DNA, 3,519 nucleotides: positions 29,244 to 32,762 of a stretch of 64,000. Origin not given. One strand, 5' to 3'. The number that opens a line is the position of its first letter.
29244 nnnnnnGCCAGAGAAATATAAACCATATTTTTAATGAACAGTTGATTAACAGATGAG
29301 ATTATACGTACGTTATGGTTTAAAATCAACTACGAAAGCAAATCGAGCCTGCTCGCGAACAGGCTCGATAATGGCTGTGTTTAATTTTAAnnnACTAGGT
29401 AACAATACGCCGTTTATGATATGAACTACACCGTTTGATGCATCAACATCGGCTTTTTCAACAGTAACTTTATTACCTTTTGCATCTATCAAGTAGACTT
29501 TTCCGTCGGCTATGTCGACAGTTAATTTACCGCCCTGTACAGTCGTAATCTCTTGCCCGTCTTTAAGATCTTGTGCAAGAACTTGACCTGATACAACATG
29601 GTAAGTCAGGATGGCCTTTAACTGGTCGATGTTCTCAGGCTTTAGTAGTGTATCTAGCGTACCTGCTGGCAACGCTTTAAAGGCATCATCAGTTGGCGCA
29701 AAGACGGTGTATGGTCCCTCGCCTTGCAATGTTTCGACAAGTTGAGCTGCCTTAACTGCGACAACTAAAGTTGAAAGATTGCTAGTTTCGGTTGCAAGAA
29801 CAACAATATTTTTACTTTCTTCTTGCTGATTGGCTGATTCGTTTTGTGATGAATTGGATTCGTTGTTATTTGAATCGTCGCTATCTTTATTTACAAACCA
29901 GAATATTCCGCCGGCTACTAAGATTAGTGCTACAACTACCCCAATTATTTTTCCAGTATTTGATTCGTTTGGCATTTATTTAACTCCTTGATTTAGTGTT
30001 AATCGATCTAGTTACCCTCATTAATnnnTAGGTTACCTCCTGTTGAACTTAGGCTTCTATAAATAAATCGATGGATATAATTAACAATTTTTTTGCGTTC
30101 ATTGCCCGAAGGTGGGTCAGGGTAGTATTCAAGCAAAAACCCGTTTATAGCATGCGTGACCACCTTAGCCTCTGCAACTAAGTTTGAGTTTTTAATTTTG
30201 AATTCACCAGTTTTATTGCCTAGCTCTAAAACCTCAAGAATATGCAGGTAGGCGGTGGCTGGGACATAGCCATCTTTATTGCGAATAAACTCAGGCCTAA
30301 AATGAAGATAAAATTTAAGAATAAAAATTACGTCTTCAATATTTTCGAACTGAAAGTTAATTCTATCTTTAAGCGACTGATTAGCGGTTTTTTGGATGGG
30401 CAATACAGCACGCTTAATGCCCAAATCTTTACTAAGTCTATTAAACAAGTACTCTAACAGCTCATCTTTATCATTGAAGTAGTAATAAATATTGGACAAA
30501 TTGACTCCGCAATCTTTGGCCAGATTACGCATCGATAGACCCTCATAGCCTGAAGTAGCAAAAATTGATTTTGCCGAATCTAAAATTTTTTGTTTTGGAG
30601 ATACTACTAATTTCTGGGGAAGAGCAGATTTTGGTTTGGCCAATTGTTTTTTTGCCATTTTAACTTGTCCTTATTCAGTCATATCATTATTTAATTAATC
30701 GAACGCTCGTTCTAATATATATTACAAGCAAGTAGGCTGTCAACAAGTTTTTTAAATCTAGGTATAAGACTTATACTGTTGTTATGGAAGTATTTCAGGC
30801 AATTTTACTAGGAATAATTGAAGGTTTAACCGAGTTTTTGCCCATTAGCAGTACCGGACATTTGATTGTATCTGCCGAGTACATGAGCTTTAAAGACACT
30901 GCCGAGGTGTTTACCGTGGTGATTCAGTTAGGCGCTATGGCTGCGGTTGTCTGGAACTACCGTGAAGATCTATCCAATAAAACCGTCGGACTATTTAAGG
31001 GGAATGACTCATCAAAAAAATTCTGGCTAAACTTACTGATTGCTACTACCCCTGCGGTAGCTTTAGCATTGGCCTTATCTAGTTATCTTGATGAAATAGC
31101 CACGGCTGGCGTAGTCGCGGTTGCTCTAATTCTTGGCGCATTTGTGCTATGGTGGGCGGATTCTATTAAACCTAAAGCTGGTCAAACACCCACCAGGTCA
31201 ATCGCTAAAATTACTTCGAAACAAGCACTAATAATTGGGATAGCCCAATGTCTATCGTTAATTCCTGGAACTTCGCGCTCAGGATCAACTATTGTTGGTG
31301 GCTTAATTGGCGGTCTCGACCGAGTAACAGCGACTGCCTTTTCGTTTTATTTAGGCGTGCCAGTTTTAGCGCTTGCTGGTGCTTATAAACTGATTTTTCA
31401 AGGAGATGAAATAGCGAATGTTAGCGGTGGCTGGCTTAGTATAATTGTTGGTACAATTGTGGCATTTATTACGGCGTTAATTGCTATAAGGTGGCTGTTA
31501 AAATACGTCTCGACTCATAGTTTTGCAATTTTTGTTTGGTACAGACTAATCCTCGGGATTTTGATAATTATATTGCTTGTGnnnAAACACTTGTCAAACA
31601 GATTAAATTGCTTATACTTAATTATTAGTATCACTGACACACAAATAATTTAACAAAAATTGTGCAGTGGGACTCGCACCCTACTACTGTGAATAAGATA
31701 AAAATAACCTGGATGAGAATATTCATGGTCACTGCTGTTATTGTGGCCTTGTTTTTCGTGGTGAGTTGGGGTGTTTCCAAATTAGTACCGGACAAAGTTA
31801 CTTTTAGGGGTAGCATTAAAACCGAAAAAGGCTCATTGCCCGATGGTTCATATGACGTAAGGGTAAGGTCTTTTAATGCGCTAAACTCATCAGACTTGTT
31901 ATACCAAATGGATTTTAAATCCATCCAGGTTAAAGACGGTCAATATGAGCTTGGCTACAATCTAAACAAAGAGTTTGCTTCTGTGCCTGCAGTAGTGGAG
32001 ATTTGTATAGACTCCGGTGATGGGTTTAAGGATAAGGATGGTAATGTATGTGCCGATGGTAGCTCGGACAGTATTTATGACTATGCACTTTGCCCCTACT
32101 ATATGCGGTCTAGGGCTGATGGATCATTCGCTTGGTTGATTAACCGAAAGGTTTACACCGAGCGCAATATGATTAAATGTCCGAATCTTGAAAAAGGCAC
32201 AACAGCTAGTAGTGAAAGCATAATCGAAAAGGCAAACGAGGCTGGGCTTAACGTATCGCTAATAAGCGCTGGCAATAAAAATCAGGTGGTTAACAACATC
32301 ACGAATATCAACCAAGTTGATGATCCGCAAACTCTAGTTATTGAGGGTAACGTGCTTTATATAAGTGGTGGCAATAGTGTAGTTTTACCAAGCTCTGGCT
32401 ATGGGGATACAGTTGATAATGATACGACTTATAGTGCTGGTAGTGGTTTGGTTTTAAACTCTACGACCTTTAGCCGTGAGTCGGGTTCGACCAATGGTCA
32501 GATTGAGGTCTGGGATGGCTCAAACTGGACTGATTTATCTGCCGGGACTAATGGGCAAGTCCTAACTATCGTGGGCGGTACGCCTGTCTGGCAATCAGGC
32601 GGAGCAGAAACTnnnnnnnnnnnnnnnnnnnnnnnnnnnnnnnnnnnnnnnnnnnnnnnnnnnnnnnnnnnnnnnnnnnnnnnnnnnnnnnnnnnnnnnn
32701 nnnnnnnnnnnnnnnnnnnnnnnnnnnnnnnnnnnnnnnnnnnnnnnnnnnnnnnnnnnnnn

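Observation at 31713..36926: Giant repeat-rich surface protein ending in an H-type-lectin-like domain (candidate host or cell adhesin)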

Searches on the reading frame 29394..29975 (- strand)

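Call 17: search_protein_families(library=pfam, proteins=[window:29394-29975:-], max_evalue=0.001)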
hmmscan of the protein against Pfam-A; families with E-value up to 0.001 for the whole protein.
window:29394-29975:- (194 aa): 1 family
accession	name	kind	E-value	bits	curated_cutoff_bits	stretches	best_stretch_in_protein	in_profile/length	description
PF02469.27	Fasciclin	-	1.1e-38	132.7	22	1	66-193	2-123/123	Fasciclin domain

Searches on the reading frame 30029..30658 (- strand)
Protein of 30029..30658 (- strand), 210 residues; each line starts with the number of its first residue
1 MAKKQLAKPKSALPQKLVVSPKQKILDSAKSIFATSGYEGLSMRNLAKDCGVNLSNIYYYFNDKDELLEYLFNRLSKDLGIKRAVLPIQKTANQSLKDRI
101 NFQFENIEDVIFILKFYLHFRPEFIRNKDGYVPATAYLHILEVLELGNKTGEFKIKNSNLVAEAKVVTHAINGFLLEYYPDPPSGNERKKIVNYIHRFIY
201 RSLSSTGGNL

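Call 17: search_protein_families(library=pfam, proteins=[window:30029-30658:-], max_evalue=0.001)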
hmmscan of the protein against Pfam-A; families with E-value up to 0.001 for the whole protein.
window:30029-30658:- (210 aa): 1 family
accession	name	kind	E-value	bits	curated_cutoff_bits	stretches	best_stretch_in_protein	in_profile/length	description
PF00440.29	TetR_N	-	6.7e-13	48.6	24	1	25-70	1-46/47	Bacterial regulatory proteins, tetR family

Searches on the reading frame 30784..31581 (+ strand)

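Call 17: search_protein_families(library=pfam, proteins=[window:30784-31581:+], max_evalue=0.001)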
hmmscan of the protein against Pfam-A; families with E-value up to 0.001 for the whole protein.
window:30784-31581:+ (266 aa): 1 family
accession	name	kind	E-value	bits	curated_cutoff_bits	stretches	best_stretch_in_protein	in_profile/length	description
PF02673.24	BacA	-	4.4e-78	263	33.4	1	6-260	1-257/257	Bacitracin resistance protein BacA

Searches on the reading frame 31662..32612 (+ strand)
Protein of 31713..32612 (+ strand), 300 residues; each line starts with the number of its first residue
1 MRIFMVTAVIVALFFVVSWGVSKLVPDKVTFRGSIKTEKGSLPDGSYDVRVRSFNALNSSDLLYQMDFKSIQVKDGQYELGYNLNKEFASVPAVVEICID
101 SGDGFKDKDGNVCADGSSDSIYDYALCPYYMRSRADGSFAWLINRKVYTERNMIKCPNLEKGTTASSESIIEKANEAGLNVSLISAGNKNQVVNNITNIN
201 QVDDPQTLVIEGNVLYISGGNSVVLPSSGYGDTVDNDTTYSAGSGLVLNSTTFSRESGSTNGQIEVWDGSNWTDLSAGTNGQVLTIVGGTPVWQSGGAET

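Call 11: search_protein_families(library=pfam, proteins=[window:31713-32612:+], max_evalue=10)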
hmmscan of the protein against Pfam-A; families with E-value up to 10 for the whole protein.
seq(300 aa): 1 family
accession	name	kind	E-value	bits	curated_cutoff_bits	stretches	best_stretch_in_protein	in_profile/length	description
PF09198.16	T4-Gluco-transf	-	0.065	13.4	27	1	163-223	17-79/167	Bacteriophage T4 beta-glucosyltransferase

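Call 59: predict_structure(alignment_id=A3)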
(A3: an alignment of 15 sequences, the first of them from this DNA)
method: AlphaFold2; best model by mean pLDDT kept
length: 262 residues; sequences in the alignment: 15
mean_pLDDT: 58.9   pTM: 0.47
mean pLDDT of the five models: 58.9, 58.9, 58.3, 57.5, 56.7
residues with pLDDT >= 90: 13; 70-90: 82; 50-70: 61; < 50: 106
segments of 3 or more residues with pLDDT < 50: 120-128, 132-139, 151-164, 166-221, 246-262
pLDDT, mean of each block of 10 residues (from residue 1): 58 79 96 80 65 65 83 78 85 79 77 69 45 46 54 43 44 33 41 35 27 30 64 70 54 37 32
secondary structure, 60 per line:
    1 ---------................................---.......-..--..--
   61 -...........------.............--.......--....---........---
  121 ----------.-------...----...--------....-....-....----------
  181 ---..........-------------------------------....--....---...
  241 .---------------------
elements in order: H10-41 E45-51 E62-72 E79-91 E94-100 H103-106 E110-117 E139-141 E146-148 H157-160 E162-165 H184-193 E225-228 E231-234 E238-241

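Call 61: fold_search(model_id=the predicted structure, library=pdb)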
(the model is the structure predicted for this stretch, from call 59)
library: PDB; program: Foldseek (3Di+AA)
matches with E <= 10: 1457; with E <= 0.001: 0
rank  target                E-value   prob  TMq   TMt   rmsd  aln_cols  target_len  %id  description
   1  2boy_A                6.4e-03  0.66  0.15  0.16  10.2       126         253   17  Crystal structure of 3-ChloroCatechol 1,2-Dioxygenase from Rhodococcus Opacus 1CP (released 2006-08-24)
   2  1eo2_B                1.6e-02  0.60  0.16  0.17   9.6       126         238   17  CRYSTAL STRUCTURE OF ACINETOBACTER SP. ADP1 PROTOCATECHUATE 3,4-DIOXYGENASE (released 2000-08-09)
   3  2boy_B                1.7e-02  0.60  0.16  0.17  10.0       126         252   16  Crystal structure of 3-ChloroCatechol 1,2-Dioxygenase from Rhodococcus Opacus 1CP (released 2006-08-24)
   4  2boy_C                1.8e-02  0.47  0.15  0.16  10.5       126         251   17  Crystal structure of 3-ChloroCatechol 1,2-Dioxygenase from Rhodococcus Opacus 1CP (released 2006-08-24)
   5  2buv_B                2.4e-02  0.51  0.18  0.19  12.0       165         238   13  Crystal Structure Of Protocatechuate 3,4-Dioxygenase from Acinetobacter Sp. ADP1 Mutant R457S in Complex with Protocat (released 2006-09-04)
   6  2boy_E                2.5e-02  0.44  0.15  0.16  10.4       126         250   17  Crystal structure of 3-ChloroCatechol 1,2-Dioxygenase from Rhodococcus Opacus 1CP (released 2006-08-24)
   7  8gab_B                2.7e-02  0.80  0.16  0.31  10.6        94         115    8  Crystal structure of CTLA-4 in complex with a high affinity CTLA-4 binder (released 2024-08-21)
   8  7elx_C                3.4e-02  0.69  0.16  0.30  10.9        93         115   10  The crystal structure of CTLA-4 and Fab (released 2021-06-30)
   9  7su0_D                3.6e-02  0.60  0.15  0.29  11.5        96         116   10  Crystal structure of an acidic pH-selective Ipilimumab variant Ipi.105 in complex with CTLA-4 (released 2022-03-02)
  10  5ggv_Y                3.8e-02  0.66  0.16  0.29  11.3        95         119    8  CTLA-4 in complex with tremelimumab Fab (released 2016-11-09)
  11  3lmx_M                4.2e-02  0.69  0.16  0.18   8.8        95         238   16  Tyrosine 447 of Protocatechuate 34,-Dioxygenase Controls Efficient Progress Through Catalysis (released 2011-02-16)
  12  2pcd_M                4.7e-02  0.60  0.16  0.18   9.3        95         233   18  STRUCTURE OF PROTOCATECHUATE 3,4-DIOXYGENASE FROM PSEUDOMONAS AERUGINOSA AT 2.15 ANGSTROMS RESOLUTION (released 1994-12-20)
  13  8hit_C                4.7e-02  0.54  0.16  0.28  11.4        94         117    8  Crystal structure of anti-CTLA-4 humanized IgG1 MAb--JS007 in complex with human CTLA-4 (released 2023-02-01)
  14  3liu_A                5.9e-02  0.72  0.17  0.12   5.7        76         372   14  Crystal structure of Putative cell adhesion protein (YP_001304840.1) from Parabacteroides distasonis ATCC 8503 at 2.05 (released 2010-02-09)
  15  1tmx_A                5.9e-02  0.33  0.16  0.14  11.2       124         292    9  Crystal structure of hydroxyquinol 1,2-dioxygenase from Nocardioides Simplex 3E (released 2005-03-22)
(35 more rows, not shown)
